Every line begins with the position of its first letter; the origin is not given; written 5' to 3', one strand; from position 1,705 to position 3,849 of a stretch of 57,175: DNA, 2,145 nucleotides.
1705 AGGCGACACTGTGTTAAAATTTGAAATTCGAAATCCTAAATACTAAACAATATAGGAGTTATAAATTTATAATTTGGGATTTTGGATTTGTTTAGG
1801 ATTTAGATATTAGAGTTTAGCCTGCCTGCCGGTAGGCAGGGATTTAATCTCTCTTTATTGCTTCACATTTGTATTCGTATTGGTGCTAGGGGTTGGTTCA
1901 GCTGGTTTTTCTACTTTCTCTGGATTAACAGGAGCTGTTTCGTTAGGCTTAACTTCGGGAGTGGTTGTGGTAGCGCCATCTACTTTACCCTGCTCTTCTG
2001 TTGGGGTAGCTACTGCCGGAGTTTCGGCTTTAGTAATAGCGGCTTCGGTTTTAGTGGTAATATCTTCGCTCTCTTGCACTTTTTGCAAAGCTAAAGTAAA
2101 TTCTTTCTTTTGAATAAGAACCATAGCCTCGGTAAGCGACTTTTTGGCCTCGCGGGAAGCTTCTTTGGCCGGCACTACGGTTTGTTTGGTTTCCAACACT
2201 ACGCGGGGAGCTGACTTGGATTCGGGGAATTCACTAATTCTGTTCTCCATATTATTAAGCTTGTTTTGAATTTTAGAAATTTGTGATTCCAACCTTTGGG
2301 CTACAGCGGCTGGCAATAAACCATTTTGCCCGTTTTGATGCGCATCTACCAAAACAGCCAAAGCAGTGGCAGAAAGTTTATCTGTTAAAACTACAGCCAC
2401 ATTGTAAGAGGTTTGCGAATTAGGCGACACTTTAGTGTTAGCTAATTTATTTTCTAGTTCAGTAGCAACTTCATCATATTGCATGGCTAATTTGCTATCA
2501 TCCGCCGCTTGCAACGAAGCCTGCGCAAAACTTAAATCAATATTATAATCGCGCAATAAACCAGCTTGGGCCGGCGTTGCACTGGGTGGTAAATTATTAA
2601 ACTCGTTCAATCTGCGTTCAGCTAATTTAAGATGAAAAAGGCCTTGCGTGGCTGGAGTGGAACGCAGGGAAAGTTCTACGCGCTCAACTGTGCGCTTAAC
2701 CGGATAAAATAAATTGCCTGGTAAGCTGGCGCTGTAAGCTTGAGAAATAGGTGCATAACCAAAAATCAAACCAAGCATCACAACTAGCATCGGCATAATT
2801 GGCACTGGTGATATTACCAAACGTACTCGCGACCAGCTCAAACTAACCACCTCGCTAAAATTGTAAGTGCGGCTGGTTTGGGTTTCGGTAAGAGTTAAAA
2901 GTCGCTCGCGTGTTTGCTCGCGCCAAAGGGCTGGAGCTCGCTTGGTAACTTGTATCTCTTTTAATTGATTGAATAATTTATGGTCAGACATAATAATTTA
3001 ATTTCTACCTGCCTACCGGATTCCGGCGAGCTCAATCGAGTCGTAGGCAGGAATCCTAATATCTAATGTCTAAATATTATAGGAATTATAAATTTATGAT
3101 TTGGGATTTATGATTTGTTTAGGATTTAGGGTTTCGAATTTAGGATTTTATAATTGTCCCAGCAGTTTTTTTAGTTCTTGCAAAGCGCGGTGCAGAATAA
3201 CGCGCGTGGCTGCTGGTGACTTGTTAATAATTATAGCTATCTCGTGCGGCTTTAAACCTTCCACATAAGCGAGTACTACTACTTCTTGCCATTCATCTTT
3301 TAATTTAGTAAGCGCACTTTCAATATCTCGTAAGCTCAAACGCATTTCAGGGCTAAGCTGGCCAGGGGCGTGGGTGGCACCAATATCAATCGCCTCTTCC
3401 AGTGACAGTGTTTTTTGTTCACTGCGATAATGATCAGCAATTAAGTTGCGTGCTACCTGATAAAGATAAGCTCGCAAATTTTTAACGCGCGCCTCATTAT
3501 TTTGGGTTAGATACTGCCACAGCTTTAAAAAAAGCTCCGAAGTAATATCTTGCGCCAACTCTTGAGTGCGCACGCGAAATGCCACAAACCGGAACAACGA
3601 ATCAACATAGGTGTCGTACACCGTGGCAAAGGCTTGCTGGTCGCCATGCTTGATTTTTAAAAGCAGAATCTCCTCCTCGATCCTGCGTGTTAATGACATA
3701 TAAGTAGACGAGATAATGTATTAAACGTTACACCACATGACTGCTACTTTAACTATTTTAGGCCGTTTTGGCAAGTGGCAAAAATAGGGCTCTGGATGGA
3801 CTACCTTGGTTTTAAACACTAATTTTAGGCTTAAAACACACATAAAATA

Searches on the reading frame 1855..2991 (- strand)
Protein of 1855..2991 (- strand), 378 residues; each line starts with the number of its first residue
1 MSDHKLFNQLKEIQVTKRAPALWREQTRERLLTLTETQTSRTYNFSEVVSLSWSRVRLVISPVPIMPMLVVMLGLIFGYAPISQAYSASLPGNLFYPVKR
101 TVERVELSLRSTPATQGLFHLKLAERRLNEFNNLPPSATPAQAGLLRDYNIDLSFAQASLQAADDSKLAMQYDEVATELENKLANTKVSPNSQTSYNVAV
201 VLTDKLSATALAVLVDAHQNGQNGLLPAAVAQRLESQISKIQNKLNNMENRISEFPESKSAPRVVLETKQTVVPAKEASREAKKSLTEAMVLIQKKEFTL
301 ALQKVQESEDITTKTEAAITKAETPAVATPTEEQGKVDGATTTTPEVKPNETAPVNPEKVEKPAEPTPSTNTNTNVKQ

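Call 6: search_protein_families(library=pfam, proteins=[window:1855-2991:-], max_evalue=0.01)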
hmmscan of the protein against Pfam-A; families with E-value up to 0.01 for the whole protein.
window:1855-2991:- (378 aa): 1 family
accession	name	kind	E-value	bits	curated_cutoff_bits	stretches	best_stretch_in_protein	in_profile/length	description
PF18915.5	DUF5667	-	3.8e-11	43.7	27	1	89-183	2-96/99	Domain of unknown function (DUF5667)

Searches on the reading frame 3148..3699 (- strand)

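Call 6: search_protein_families(library=pfam, proteins=[window:3148-3699:-], max_evalue=0.01)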
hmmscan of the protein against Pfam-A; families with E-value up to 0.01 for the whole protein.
window:3148-3699:- (183 aa): 4 families
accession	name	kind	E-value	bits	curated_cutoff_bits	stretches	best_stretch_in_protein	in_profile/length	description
PF04542.20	Sigma70_r2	-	1.1e-11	44.8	24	1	28-96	2-70/71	Sigma-70 region 2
PF08281.18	Sigma70_r4_2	-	2.4e-08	33.9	25.7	1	124-176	2-54/54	Sigma-70, region 4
PF07638.17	Sigma70_ECF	-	7.6e-07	29.6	21.1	1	12-166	7-169/185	ECF sigma factor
PF04545.22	Sigma70_r4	-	1.2e-06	28.3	24.1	1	129-178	1-50/50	Sigma-70, region 4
